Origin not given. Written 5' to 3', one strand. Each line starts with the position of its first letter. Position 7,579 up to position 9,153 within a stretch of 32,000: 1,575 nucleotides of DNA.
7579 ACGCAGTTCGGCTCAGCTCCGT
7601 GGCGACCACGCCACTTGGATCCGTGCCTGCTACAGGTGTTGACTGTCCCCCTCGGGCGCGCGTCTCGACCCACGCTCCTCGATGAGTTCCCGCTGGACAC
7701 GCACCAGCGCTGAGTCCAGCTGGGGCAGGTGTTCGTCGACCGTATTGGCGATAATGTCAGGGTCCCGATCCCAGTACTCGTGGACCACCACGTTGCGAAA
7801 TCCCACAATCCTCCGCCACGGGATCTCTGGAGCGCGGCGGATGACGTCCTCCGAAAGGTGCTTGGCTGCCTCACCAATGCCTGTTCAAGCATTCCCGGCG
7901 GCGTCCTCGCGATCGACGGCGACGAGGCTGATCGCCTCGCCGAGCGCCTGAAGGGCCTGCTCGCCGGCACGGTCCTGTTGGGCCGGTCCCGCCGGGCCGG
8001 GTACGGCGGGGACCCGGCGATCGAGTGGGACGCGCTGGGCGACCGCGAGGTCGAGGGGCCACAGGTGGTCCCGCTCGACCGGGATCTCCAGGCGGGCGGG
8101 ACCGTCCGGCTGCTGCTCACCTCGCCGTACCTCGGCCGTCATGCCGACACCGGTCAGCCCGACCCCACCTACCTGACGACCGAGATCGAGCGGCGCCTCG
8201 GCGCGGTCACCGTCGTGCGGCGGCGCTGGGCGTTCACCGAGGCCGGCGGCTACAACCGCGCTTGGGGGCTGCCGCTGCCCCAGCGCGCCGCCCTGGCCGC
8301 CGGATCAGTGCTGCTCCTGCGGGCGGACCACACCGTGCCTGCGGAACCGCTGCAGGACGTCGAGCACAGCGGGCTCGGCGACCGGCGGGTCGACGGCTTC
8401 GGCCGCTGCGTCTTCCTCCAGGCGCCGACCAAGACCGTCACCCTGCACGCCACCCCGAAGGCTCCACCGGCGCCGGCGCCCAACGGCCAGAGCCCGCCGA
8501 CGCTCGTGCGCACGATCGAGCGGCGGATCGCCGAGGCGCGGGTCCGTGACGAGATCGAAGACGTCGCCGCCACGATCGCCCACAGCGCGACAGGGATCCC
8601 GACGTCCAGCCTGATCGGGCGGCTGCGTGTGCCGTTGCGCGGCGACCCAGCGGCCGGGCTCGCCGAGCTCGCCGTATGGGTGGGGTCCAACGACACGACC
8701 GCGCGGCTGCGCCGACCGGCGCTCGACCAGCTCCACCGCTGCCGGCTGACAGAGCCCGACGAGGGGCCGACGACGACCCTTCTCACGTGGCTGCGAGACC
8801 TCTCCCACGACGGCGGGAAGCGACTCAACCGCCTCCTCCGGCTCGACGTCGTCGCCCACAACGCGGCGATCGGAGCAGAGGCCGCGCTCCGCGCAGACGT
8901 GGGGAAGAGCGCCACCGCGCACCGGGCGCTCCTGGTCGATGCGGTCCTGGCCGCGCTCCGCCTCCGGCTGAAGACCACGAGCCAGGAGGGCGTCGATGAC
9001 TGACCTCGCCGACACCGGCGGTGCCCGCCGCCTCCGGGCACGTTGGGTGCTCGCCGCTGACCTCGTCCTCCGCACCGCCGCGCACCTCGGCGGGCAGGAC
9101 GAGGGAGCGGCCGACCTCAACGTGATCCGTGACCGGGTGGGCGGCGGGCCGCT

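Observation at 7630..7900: Hidden HepT toxin fragment back-to-back with a truncated cas5-cas11: a deletion scar where cas10 should be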

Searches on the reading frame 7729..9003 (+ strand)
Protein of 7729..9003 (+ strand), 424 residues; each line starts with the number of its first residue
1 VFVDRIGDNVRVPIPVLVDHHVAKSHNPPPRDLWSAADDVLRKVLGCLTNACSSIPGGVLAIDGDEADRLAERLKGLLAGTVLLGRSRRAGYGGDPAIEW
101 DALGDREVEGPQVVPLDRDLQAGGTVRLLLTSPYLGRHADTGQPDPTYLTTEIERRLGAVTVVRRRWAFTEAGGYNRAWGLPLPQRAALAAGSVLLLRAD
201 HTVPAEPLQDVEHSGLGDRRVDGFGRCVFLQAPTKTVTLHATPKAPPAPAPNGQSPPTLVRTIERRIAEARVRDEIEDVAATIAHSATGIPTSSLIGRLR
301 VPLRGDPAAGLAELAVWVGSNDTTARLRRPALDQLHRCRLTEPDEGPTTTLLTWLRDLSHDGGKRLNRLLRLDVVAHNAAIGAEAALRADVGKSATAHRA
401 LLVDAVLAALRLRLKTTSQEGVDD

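Call 7: search_protein_families(library=pfam, proteins=[window:7729-9003:+], max_evalue=0.01)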
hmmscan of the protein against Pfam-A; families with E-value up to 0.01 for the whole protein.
window:7729-9003:+ (424 aa): 1 family
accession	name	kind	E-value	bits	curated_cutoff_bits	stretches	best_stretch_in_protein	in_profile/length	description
PF09700.15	Cas_Cmr3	-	0.00042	20.3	21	1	79-230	224-365/367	CRISPR-associated protein (Cas_Cmr3)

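Call 13: search_protein_families(library=ncbifam, proteins=[window:7729-9003:+], max_evalue=0.01)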
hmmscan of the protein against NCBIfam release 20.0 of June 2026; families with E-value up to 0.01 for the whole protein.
window:7729-9003:+ (424 aa): 1 family
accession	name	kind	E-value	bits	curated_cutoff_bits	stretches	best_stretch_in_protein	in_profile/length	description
TIGR02674.1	cas_cyan_RAMP_2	equivalog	3.1e-17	62.8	177.3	1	157-229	316-389/402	type III-D CRISPR-associated RAMP protein Csx10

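Call 15: find_homologous_proteins(query=window:7729-9003:+, max_evalue=0.00001)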
Query window:7729-9003:+ (424 aa): 69 proteins with E <= 0.00001 among 8000 candidates.
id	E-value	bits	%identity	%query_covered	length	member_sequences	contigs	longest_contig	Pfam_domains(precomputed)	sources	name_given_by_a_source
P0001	6.5e-234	795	96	90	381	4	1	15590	-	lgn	-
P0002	2.4e-209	714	92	87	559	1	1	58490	-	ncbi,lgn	ncbi:MAG: type III-B CRISPR module-associated Cmr3 family protein [Egibacteraceae bacterium]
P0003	3.4e-192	657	86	87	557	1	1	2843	-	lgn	-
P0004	8.3e-95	336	48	97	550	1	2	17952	-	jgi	-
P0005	4.2e-91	324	51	87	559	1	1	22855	-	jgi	jgi:CRISPR-associated protein Csx10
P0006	1.9e-80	289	48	81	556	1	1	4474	-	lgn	-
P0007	9.5e-79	283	48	88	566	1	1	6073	-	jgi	jgi:CRISPR-associated protein Csx10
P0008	1.1e-77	280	46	84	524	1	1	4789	-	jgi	jgi:CRISPR-associated protein Csx10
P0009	2.4e-77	279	47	86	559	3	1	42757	-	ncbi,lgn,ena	-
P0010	3.1e-77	278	46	86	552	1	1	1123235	-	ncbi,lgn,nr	ncbi:MAG: CRISPR-associated RAMP protein Csx10 [Candidatus Tectimicrobiota bacterium]|nr:MAG: CRISPR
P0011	7.6e-77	277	46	86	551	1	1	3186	-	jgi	jgi:CRISPR-associated protein Csx10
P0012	1.4e-76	276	47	83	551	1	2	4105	-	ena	-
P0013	2.1e-75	272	44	86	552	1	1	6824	-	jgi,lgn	-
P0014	4.3e-75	271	46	83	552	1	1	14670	-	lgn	-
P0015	1.4e-74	270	44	83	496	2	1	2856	-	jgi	jgi:CRISPR-associated protein Csx10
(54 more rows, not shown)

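Call 16: find_encoding_contigs(protein=P0002, flank=10000, max_places=4)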
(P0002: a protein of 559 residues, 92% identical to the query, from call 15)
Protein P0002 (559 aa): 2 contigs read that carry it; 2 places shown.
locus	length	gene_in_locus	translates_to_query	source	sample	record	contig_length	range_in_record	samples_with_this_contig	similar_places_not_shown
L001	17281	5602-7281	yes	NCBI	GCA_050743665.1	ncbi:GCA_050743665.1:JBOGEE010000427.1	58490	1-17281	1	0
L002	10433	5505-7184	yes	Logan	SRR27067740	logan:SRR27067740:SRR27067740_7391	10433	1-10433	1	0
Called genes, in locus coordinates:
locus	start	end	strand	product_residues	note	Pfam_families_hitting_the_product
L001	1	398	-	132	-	?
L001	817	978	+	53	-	-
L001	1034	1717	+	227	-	-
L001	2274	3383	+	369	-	-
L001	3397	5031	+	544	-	PF22335:Cas10-Cmr2_palm2 (weak)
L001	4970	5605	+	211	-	-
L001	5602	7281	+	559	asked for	-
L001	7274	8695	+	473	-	PF03787:RAMPs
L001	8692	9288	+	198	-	PF27799:CRISPR-assoc_Csx19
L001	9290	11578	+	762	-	PF03787:RAMPs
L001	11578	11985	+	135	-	-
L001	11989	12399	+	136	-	-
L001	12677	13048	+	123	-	-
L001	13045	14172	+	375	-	PF00078:RVT_1, PF01867:Cas_Cas1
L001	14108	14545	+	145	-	PF01867:Cas_Cas1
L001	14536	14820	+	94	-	PF09827:CRISPR_Cas2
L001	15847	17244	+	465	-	PF02720:DUF222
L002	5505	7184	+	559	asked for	-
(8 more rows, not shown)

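Call 17: find_encoding_contigs(protein=P0001, flank=10000, max_places=4)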
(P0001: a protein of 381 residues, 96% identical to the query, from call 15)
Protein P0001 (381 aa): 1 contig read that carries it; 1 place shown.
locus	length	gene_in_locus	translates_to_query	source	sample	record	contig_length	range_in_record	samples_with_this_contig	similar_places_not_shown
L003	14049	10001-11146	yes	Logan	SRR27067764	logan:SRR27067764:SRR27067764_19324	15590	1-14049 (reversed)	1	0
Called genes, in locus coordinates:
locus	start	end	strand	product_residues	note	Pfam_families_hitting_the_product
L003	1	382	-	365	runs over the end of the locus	-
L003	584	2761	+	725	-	PF02810:SEC-C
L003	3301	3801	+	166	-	PF06146:PsiE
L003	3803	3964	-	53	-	-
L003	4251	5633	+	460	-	PF16952:Gln-synt_N_2, PF00120:Gln-synt_C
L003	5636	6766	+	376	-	PF04909:Amidohydro_2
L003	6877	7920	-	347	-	-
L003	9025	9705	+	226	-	-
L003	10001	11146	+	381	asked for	-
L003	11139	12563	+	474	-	PF03787:RAMPs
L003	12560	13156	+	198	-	PF27799:CRISPR-assoc_Csx19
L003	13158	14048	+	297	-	?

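Call 23: search_protein_families(library=ncbifam, proteins=[L001:1034-1717:+, L001:2274-3383:+, L001:3397-5031:+, L001:4970-5605:+, L001:5602-7281:+, L001:8692-9288:+, L001:9290-11578:+, L001:11578-11985:+, L001:11989-12399:+, L001:12677-13048:+], max_evalue=0.01)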
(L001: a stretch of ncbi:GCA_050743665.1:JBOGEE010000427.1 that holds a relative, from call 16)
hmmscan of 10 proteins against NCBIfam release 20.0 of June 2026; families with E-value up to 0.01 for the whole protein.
L001:1034-1717:+ (227 aa): 2 families
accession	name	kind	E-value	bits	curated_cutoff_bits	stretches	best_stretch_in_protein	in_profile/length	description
TIGR02710.1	TIGR02710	equivalog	2.6e-07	29.9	83.9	1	97-213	7-121/384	TIGR02710 family CRISPR-associated CARF protein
NF040581.1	cas_Crn1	equivalog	0.0034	17.1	125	0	158-187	94-122/178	CRISPR-associated ring nuclease Crn1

L001:2274-3383:+ (369 aa): 0 families

L001:3397-5031:+ (544 aa): 0 families

L001:4970-5605:+ (211 aa): 0 families

L001:5602-7281:+ (559 aa): 1 family
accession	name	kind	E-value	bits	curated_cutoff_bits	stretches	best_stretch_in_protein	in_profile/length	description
TIGR02674.1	cas_cyan_RAMP_2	equivalog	1.2e-27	97.1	177.3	2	294-367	315-389/402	type III-D CRISPR-associated RAMP protein Csx10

L001:8692-9288:+ (198 aa): 1 family
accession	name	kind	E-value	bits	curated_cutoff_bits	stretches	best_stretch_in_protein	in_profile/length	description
TIGR03984.2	TIGR03984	equivalog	8.6e-23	80.9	35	1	38-194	13-169/170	type III-D CRISPR-associated protein Csx19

L001:9290-11578:+ (762 aa): 5 families
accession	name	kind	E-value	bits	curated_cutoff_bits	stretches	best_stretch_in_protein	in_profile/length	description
TIGR03986.1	TIGR03986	equivalog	1.6e-108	364.6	161.35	1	19-567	1-548/568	TIGR03986 family type III CRISPR-associated RAMP protein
NF041225.1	Cas_III-E_gRAMP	equivalog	9.2e-22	76.3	700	2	425-550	1440-1561/1636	type III-E CRISPR-associated gRAMP effector Cas7-11e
NF049957.1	Cas_III-I_gRAMP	exception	4.5e-10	38.1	800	1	460-540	961-1043/1076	type III-I CRISPR-associated gRAMP effector Cas7-11i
TIGR02581.1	cas_cyan_RAMP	equivalog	2e-06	27.7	108.05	1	94-117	36-59/216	type III CRISPR-associated RAMP protein Csx7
TIGR02582.1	cas7_TM1809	equivalog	0.0087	16.1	90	0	97-116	41-60/203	type III-A CRISPR-associated RAMP protein Csm3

L001:11578-11985:+ (135 aa): 1 family
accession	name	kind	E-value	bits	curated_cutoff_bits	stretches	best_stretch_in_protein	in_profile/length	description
NF040560.1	CAS_Csx15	equivalog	9.5e-39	132.5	35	1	8-130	1-125/125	CRISPR-associated protein Csx15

L001:11989-12399:+ (136 aa): 0 families

L001:12677-13048:+ (123 aa): 1 family
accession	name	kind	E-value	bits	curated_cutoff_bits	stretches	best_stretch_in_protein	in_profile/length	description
TIGR04416.1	group_II_RT_mat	equivalog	1.1e-22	80.7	300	1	12-114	2-104/353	group II intron reverse transcriptase/maturase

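Call 43: find_related_loci(query=A5, collection=genome_contigs, flank=10000)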
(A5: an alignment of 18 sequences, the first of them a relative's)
Query A5 (559 aa) in genome_contigs; peptide patterns used: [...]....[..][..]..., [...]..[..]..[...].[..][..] (x = any residue, [..] = any of these).
373 stretches matched a pattern; 320 encode a relative of the query (tblastn E <= 1e-3); the best 80 are kept; 80 distinct loci.
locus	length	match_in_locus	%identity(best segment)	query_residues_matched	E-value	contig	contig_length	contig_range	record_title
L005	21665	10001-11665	44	5-559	2e-132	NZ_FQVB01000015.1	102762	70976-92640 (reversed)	Desulfacinum infernum DSM 9756, whole genome shotgun sequence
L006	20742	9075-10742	43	1-559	9e-128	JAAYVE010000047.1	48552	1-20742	MAG: Deltaproteobacteria bacterium isolate AS27yjCOA_29 146433_AS27, whole genome shotgun sequence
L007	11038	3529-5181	42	5-558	4e-127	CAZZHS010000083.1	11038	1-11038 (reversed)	MAG TPA_asm: uncultured Syntrophobacteraceae bacterium isolate binchicken_co168_8 genome assembly, contig: NODE_10047_le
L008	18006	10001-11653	42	5-558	5e-127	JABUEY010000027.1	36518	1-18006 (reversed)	MAG: Syntrophobacteraceae bacterium isolate Ch74 NODE_1459_length_36518_cov_4.42947_ID_8689501, whole genome shotgun seq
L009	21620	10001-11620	46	1-547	2e-123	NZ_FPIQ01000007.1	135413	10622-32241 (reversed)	Nitrosovibrio sp. Nv17, whole genome shotgun sequence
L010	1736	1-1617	42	31-559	1e-130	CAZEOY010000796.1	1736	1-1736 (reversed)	MAG TPA_asm: uncultured Syntrophobacteraceae bacterium isolate binchicken_co274_11 genome assembly, contig: NODE_181917_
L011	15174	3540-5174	42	5-551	4e-121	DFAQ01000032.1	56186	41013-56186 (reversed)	MAG TPA_asm: Pelotomaculum sp. UBA3102 UBA3102_contig_39, whole genome shotgun sequence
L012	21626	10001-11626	46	1-547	2e-120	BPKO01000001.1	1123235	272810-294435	MAG: Candidatus Tectomicrobia bacterium KatS3mg131 DNA, contig_17984, whole genome shotgun sequence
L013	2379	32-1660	41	5-549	2e-126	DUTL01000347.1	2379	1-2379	MAG TPA_asm: Candidatus Fermentithermobacillaceae bacterium isolate AS05jafATM_71 50869_AS05, whole genome shotgun seque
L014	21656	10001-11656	44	1-556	3e-113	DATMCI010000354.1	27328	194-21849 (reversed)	MAG TPA_asm: Kofleriaceae bacterium isolate SMAG_U13378 k141_1141491, whole genome shotgun sequence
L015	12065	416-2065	43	1-547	8e-113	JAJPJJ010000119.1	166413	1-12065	MAG: Bacillota bacterium isolate Centralia_MAG_45 k107_4223880, whole genome shotgun sequence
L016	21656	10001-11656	40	5-558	2e-112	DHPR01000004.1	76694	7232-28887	MAG TPA_asm: bacterium UBP13_UBA5359 isolate UBA5359 UBA5359_contig_2880, whole genome shotgun sequence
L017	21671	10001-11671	38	5-555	2e-112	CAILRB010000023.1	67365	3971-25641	MAG: uncultured Chlorobiaceae bacterium isolate AM4_bin-525 genome assembly, contig: bin-525:023/107, whole genome shotg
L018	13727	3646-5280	44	1-547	2e-110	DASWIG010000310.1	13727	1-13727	MAG TPA_asm: Thermoanaerobaculia bacterium isolate SMAG_U2863 k141_78136, whole genome shotgun sequence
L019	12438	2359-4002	41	1-556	7e-110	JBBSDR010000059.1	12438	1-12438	MAG: Gemmatales bacterium isolate LS1_sbin.2 LS1_sbin.2_K_511021_L_12438_cov_8.0000, whole genome shotgun sequence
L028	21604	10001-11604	43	1-550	2e-93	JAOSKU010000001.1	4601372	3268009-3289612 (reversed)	MAG: Thermoleophilia bacterium isolate FR_37 FR-Thermoleophilia-1_s1, whole genome shotgun sequence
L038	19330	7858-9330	39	2-495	3e-89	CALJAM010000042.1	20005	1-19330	MAG: uncultured Bryobacteraceae bacterium isolate S1_Bin_MAXBIN__189_1 genome assembly, contig: c_000001934925, whole ge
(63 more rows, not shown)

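Call 48: search_protein_families(library=pfam, proteins=[L028:4936-7410:+, L028:7422-8450:+, L028:8456-9547:+, L028:9402-10004:+, L028:11625-11942:+, L028:11929-12351:+, L001:2274-3383:+, L001:3397-5031:+, L001:4970-5605:+], max_evalue=0.1)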
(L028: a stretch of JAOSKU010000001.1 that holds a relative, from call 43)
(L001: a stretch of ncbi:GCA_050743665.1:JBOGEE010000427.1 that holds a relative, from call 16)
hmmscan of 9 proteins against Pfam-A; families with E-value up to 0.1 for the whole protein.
L028:4936-7410:+ (824 aa): 0 families

L028:7422-8450:+ (342 aa): 1 family
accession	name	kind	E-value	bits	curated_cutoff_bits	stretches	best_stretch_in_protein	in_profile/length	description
PF09617.15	Cas_GSU0053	-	1.5e-31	110.1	25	1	15-183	2-167/168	CRISPR-associated protein GSU0053 (Cas_GSU0053)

L028:8456-9547:+ (363 aa): 0 families

L028:9402-10004:+ (200 aa): 0 families

L028:11625-11942:+ (105 aa): 7 families
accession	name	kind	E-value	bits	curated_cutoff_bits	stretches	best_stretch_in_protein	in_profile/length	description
PF01909.29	NTP_transf_2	-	6.3e-13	49.4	21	1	11-79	5-76/93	Nucleotidyltransferase domain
PF18765.7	Polbeta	-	1.9e-09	38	26.9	1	16-75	9-67/93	Polymerase beta, Nucleotidyltransferase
PF22600.2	MTPAP-like_central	-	1.7e-05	25.4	27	1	3-69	22-89/139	Poly(A) RNA polymerase, mitochondrial-like, central palm domain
PF03445.19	DUF294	-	0.00027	21.3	21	1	7-56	36-87/138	Putative nucleotidyltransferase DUF294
PF10620.15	MdcG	-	0.0073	16.7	26.5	1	34-79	48-92/121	Phosphoribosyl-dephospho-CoA transferase MdcG C-terminal domain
PF14792.12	DNA_pol_B_palm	-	0.0091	16.7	25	1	7-74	10-77/113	DNA polymerase beta palm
PF20879.2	SidM_N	-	0.098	12.4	27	1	3-53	42-92/285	SidM, N-terminal domain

L028:11929-12351:+ (140 aa): 2 families
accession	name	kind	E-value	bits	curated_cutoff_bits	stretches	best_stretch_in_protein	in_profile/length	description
PF05168.19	HEPN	-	2.2e-21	76.6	22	1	10-125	1-114/117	HEPN domain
PF07793.16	DUF1631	-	0.051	12.5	33.7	1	5-79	454-520/741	Protein of unknown function (DUF1631)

L001:2274-3383:+ (369 aa): 2 families
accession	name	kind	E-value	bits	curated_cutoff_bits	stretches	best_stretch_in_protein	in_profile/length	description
PF09002.17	Card1_endonuc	-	0.0002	21.4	26.4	1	230-328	5-107/136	Card1-like, endonuclease domain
PF23400.1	CARF_Card1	-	0.042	14.3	24.6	1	17-98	27-110/146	Card1 CARF domain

L001:3397-5031:+ (544 aa): 1 family
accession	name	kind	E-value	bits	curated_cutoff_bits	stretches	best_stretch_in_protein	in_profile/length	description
PF22335.1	Cas10-Cmr2_palm2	-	5e-07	30.3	27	1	210-381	2-131/133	Cas10/Cmr2, second palm domain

L001:4970-5605:+ (211 aa): 1 family
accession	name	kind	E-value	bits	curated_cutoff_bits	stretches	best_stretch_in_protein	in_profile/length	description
PF03787.20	RAMPs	-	0.025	15.5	22.1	1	24-147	16-142/189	RAMP superfamily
